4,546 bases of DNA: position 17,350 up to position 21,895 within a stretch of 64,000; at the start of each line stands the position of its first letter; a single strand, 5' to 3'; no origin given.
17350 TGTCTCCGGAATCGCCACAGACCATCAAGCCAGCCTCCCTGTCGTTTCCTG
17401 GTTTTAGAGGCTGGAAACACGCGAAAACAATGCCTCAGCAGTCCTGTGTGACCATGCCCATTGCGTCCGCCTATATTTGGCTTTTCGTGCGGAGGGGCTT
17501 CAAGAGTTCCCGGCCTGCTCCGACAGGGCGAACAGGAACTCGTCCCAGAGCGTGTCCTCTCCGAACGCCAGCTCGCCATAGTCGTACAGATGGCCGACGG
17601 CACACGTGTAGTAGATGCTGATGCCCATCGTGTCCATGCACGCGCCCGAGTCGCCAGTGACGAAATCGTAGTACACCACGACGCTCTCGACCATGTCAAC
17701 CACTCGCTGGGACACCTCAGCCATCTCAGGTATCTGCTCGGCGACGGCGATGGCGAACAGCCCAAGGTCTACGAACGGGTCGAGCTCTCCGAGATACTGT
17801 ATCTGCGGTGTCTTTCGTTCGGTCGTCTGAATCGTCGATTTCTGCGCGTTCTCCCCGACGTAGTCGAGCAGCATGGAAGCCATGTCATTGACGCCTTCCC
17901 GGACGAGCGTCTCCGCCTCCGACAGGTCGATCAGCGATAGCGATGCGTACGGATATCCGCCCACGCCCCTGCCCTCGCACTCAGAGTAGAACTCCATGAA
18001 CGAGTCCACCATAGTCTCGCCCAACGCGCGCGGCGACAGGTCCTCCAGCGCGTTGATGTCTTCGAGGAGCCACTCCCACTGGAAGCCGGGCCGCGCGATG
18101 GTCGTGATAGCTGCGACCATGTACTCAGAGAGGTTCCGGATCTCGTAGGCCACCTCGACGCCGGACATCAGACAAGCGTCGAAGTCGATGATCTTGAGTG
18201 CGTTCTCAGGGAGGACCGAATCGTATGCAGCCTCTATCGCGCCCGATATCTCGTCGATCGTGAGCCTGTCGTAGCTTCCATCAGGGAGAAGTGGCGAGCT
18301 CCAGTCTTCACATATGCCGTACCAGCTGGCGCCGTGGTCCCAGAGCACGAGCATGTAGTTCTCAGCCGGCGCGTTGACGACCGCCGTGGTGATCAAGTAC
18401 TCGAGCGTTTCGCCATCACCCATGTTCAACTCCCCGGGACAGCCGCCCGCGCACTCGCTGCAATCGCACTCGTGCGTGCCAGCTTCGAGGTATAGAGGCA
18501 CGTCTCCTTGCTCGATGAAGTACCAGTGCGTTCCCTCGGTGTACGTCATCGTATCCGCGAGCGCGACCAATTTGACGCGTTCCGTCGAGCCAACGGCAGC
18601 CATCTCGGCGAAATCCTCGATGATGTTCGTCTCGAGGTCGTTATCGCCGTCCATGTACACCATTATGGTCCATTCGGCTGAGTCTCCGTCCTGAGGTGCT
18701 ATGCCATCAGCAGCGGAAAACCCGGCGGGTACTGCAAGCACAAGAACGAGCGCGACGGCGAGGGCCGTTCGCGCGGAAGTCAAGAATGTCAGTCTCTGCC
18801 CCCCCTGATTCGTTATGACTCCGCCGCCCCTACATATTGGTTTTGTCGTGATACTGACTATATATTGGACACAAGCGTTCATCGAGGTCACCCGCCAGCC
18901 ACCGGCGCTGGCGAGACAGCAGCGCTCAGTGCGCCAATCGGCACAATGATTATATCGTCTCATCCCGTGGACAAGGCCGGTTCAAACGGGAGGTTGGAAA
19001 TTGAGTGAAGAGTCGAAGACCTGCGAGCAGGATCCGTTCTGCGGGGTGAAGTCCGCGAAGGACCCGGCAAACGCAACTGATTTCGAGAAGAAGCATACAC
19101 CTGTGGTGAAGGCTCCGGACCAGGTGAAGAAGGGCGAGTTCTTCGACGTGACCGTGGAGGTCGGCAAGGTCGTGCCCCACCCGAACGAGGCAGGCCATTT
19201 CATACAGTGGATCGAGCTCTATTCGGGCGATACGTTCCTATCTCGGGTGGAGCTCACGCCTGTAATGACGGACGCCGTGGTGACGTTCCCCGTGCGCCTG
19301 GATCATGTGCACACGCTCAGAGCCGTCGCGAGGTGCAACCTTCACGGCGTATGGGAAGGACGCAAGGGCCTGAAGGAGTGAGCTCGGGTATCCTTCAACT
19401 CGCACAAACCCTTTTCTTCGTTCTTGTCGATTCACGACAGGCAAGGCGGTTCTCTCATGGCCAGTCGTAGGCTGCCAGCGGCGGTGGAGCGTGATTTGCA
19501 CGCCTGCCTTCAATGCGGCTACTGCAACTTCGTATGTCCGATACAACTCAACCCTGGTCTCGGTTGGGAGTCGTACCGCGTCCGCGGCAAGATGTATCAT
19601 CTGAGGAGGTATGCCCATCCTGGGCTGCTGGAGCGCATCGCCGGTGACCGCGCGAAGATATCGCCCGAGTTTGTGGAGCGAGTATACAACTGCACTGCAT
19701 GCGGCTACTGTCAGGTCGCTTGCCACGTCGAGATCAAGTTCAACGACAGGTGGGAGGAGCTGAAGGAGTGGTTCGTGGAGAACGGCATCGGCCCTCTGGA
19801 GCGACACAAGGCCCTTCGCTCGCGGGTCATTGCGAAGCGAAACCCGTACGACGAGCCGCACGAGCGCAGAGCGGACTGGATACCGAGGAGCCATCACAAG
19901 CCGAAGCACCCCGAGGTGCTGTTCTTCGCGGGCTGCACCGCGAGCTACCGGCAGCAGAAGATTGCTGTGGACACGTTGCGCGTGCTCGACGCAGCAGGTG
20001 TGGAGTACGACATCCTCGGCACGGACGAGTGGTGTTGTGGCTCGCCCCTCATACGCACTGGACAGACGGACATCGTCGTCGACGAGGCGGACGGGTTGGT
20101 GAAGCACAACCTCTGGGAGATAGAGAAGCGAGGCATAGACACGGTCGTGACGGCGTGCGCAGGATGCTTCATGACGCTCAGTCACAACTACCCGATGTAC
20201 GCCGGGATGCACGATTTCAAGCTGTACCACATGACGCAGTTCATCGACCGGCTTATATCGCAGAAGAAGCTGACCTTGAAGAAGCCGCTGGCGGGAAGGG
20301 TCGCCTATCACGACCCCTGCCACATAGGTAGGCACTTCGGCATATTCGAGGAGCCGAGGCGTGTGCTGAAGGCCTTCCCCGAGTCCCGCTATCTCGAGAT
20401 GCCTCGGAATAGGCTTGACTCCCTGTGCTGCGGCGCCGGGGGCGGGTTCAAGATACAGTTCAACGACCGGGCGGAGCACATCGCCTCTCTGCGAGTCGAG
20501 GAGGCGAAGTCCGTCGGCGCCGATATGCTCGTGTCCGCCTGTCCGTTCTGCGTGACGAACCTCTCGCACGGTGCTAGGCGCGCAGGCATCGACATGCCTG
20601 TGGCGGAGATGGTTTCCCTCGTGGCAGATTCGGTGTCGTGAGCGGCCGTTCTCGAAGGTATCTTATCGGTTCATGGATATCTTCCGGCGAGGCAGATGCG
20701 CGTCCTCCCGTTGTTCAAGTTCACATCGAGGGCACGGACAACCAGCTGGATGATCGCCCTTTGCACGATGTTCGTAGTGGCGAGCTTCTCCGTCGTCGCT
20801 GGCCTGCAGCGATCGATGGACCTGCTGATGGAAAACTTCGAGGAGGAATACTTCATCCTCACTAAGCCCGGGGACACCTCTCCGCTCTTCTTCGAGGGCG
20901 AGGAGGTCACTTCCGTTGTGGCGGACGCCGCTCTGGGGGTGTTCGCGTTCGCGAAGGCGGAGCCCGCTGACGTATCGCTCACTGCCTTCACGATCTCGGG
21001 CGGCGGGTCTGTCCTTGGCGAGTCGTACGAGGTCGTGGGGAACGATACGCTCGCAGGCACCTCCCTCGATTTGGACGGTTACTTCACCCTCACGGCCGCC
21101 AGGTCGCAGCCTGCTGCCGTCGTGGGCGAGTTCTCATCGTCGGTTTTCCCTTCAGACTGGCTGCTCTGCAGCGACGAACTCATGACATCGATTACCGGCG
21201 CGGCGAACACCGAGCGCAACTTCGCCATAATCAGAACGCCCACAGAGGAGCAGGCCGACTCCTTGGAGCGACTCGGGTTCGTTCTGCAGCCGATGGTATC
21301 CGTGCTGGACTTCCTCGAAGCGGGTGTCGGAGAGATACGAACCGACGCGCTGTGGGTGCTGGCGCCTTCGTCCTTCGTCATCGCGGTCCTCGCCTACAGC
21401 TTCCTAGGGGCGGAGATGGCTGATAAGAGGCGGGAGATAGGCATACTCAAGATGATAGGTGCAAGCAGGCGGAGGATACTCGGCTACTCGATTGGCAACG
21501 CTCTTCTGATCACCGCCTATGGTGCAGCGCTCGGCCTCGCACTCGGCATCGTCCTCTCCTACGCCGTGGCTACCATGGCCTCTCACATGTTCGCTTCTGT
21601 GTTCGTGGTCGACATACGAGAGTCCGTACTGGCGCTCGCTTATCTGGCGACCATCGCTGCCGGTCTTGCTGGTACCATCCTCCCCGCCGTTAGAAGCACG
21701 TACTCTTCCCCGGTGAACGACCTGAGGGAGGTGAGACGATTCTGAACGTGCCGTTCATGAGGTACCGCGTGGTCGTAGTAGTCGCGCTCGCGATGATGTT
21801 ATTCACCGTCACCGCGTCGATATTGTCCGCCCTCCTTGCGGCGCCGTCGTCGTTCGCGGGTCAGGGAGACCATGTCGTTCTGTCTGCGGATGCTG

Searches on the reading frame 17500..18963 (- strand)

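Call 3: search_protein_families(library=pfam, proteins=[window:17500-18963:-])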
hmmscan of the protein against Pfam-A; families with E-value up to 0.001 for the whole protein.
window:17500-18963:- (487 aa): 1 family
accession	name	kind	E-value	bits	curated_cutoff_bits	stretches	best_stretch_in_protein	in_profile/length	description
PF03415.19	Peptidase_C11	-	3.2e-42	145.8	25.8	1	102-477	1-356/359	Clostripain family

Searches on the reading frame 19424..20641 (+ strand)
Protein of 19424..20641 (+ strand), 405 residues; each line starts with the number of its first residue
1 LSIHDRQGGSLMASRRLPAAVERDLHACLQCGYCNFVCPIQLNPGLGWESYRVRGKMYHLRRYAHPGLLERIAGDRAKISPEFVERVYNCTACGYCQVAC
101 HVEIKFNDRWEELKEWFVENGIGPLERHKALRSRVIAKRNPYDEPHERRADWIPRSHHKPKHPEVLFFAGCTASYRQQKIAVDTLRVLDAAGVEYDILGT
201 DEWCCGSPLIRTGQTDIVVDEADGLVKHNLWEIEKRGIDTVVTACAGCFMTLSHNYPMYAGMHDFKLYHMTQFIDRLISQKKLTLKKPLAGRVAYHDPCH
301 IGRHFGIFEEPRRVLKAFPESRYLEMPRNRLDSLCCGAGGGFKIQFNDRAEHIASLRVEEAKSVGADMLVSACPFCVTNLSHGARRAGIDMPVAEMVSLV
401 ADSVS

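Call 66: search_protein_families(library=pfam, proteins=[window:19424-20641:+], max_evalue=0.001)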
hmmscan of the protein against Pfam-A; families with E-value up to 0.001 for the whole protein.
window:19424-20641:+ (405 aa): 4 families
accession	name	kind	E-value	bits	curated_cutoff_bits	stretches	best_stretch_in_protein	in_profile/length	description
PF02754.22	CCG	-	1.5e-39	134.4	20.6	2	293-380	1-84/85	Cysteine-rich domain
PF13183.11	Fer4_8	-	6.9e-09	36.6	27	1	25-104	2-68/68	4Fe-4S dicluster domain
PF13237.11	Fer4_10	-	4.1e-07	30.3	25.5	1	21-100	2-52/53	4Fe-4S dicluster domain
PF13534.11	Fer4_17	-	1.1e-05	26.4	22.2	1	27-103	1-59/61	4Fe-4S dicluster domain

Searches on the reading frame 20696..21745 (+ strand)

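Call 10: search_protein_families(library=pfam, proteins=[window:20696-21745:+], max_evalue=0.0001)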
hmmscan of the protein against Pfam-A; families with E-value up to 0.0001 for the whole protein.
window:20696-21745:+ (349 aa): 1 family
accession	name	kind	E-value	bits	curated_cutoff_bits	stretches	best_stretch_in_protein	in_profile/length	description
PF02687.27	FtsX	-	2.5e-12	47.3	25.5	1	226-335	8-116/120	FtsX-like permease C-terminal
